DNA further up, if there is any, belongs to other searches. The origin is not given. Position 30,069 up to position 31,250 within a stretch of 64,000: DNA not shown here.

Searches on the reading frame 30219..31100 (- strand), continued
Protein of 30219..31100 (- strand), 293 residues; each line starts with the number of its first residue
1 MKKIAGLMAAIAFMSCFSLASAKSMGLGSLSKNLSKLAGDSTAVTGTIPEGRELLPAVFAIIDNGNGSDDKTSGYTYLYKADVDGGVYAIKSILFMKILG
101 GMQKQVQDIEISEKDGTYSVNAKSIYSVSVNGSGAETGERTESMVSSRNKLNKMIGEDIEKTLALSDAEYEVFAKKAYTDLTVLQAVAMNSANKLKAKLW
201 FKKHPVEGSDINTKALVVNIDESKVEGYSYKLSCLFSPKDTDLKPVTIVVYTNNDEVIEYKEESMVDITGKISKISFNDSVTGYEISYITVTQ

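Call 44: search_protein_families(library=phrogs, proteins=[window:30219-31100:-, P0011, P0014], max_evalue=0.1)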
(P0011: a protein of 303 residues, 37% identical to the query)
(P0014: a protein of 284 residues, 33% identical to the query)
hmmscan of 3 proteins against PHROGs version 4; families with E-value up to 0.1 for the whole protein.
window:30219-31100:- (293 aa): 1 family
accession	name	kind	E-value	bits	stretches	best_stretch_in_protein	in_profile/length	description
phrog_35597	-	unknown function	0.069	14.3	0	162-208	38-85/102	-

P0011 (303 aa): 3 families
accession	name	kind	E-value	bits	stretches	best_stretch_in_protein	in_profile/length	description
phrog_1007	-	unknown function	0.047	14.1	1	163-216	103-155/233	-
phrog_2735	-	unknown function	0.055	14.6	0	104-178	14-91/105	-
phrog_36143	-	unknown function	0.089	13.7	1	222-266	22-65/106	-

P0014 (284 aa): 0 families
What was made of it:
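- On Any described protein family (Pfam, NCBIfam, PHROGs, PDB): PHROGs gives only E > 0.04 (call 44).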

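Call 45: search_protein_families(library=pfam, alignment_id=A2, max_evalue=1)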
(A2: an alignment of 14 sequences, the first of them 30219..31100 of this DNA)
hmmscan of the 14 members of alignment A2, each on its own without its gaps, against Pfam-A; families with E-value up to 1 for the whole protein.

A. member 1, window:30219-31100:- (293 aa): 0 families

B. families by the number of members that match (of 14 scanned): 7 families
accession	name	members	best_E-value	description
PF04981.18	NMD3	5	0.0079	NMD3 family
PF03735.19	ENT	2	0.049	ENT domain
PF24465.1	Tri-helical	1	0.06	Tri-helical domain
PF22062.2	DPOA2_OB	1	0.08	DNA polymerase alpha subunit B, OB domain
PF13209.11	DUF4017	1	0.13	Protein of unknown function (DUF4017)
PF06074.18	Portal_Mu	1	0.16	Portal protein of Mu bacteriophage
PF05481.17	Myco_19_kDa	1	0.27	Mycobacterium 19 kDa lipoprotein antigen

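Call 59: find_encoding_contigs(protein=P0018, flank=1500, max_places=10)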
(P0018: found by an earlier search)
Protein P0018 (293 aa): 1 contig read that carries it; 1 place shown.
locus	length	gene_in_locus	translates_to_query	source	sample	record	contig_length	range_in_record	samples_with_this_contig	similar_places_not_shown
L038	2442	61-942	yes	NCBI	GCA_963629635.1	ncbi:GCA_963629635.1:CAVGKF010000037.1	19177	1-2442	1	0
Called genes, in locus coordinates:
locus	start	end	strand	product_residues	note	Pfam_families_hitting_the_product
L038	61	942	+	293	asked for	-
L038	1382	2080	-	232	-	PF00106:adh_short, PF01370:Epimerase, PF13561:adh_short_C2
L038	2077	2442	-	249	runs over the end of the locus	PF02592:Vut_1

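Call 60: find_encoding_contigs(protein=P0017, flank=1500, max_places=10)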
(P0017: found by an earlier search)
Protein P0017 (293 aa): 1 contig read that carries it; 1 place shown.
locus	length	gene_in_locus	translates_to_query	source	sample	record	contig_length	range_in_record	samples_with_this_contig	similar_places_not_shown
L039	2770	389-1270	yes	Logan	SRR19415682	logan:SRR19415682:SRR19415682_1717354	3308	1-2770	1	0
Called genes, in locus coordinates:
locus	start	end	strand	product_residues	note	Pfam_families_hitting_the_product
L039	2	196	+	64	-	?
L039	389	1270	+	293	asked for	-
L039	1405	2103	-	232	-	PF00106:adh_short, PF01370:Epimerase (weak), PF13561:adh_short_C2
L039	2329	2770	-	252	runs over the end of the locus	PF02592:Vut_1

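Call 68: search_protein_representatives(alignment_id=A2)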
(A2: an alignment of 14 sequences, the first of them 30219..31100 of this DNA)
Query: 14 sequences, 292 profile positions. Proteins with E-value up to 0.001 (for the whole library): 112; up to 1e-10: 81; up to 1e-30: 39. The best 112 are listed.
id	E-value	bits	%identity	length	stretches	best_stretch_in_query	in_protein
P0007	6.9e-134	462.3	-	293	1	1-292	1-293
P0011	4.3e-113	394.0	-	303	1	1-292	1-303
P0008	2.6e-109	381.6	-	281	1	1-292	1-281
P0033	1.9e-85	303.3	-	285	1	1-292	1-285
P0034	5.9e-65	236.0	-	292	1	1-292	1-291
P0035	5.2e-63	229.6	-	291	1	1-292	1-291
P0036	6.5e-58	212.9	-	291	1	1-286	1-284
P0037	4.2e-56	207.0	-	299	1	1-292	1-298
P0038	1.7e-55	204.9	-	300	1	1-292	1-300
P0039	3.8e-55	203.8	-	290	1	1-292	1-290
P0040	9.9e-54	199.2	-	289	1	1-288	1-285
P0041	3.5e-53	197.4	-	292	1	1-292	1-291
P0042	4.1e-53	197.1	-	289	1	1-292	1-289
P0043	1.6e-52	195.2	-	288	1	1-291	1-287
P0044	1.8e-50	188.5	-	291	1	13-292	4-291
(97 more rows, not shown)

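Call 70: search_protein_families(library=pfam, alignment_id=A4, max_evalue=0.01)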
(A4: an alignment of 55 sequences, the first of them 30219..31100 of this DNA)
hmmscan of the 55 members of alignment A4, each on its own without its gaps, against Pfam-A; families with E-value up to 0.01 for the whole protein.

A. member 1, window:30219-31100:- (293 aa): 0 families

B. families by the number of members that match (of 55 scanned): 2 families
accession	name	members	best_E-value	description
PF25210.1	Kelch_FKB95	1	0.0045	FKB95, Kelch-repeats domain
PF04547.17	Anoctamin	1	0.0082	Calcium-activated chloride channel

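Call 71: search_solved_structures(query=A4, max_evalue=1)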
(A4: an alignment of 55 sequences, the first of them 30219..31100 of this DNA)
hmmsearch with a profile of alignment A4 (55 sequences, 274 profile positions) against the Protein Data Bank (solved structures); distinct sequences matched with E-value up to 1: 5.
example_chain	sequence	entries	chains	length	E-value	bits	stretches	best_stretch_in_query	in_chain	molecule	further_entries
8ure_A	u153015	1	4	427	0.12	14.8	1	62-162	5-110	sr312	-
4rrp_G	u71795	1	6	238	0.16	14.4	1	72-186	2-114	Fab antibody, heavy chain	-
5uea_A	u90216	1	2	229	0.27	13.7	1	72-184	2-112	Fab Heavy Chain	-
6az2_A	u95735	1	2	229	0.27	13.7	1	72-184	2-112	Fab Heavy Chain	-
10aw_A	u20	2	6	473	0.58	12.6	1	1-131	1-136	50 kDa outer membrane protein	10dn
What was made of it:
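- On Any described protein family (Pfam, NCBIfam, PHROGs, PDB): PDB by sequence gives E > 0.1 (call 71).
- Tried and rejected: A PDB sequence profile gave nothing (call 71).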

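Call 73: find_encoding_contigs(protein=P0014, flank=1000, max_places=10)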
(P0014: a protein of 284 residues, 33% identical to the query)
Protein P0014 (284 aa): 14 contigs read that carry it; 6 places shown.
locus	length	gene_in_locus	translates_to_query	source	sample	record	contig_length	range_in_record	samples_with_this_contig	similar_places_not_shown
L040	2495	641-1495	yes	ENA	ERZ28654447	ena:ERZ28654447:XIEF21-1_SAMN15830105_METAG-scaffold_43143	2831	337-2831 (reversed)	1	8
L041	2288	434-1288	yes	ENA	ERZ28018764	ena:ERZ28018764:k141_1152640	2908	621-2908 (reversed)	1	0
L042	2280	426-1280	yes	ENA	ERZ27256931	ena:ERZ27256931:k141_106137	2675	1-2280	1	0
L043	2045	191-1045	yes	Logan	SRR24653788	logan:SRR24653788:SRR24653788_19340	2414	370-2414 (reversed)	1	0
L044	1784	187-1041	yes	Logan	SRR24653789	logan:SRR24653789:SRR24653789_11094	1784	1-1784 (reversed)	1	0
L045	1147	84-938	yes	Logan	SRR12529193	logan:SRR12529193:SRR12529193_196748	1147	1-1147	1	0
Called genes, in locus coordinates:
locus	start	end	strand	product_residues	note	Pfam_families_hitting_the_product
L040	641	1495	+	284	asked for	-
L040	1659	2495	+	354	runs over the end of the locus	PF03372:Exo_endo_phos (weak)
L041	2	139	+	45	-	?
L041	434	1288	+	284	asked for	-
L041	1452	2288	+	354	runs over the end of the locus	PF03372:Exo_endo_phos (weak)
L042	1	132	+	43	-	?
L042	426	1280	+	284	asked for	-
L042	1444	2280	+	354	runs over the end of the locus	PF03372:Exo_endo_phos (weak)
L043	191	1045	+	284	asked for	-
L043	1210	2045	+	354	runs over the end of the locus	PF03372:Exo_endo_phos (weak)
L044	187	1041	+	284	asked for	-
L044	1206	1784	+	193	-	?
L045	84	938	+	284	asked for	-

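Call 77: find_related_loci(query=A2, collection=viral_contigs, flank=3000)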
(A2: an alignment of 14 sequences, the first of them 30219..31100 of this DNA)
Query A2 (293 aa) in viral_contigs; peptide patterns used: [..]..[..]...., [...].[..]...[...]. (x = any residue, [..] = any of these).
44 stretches matched a pattern, but none encodes a relative of the query by tblastn (E <= 1e-3).
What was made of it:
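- Tried and rejected: Phage origin: no relatives were found in IMG/VR viral contigs (call 77).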
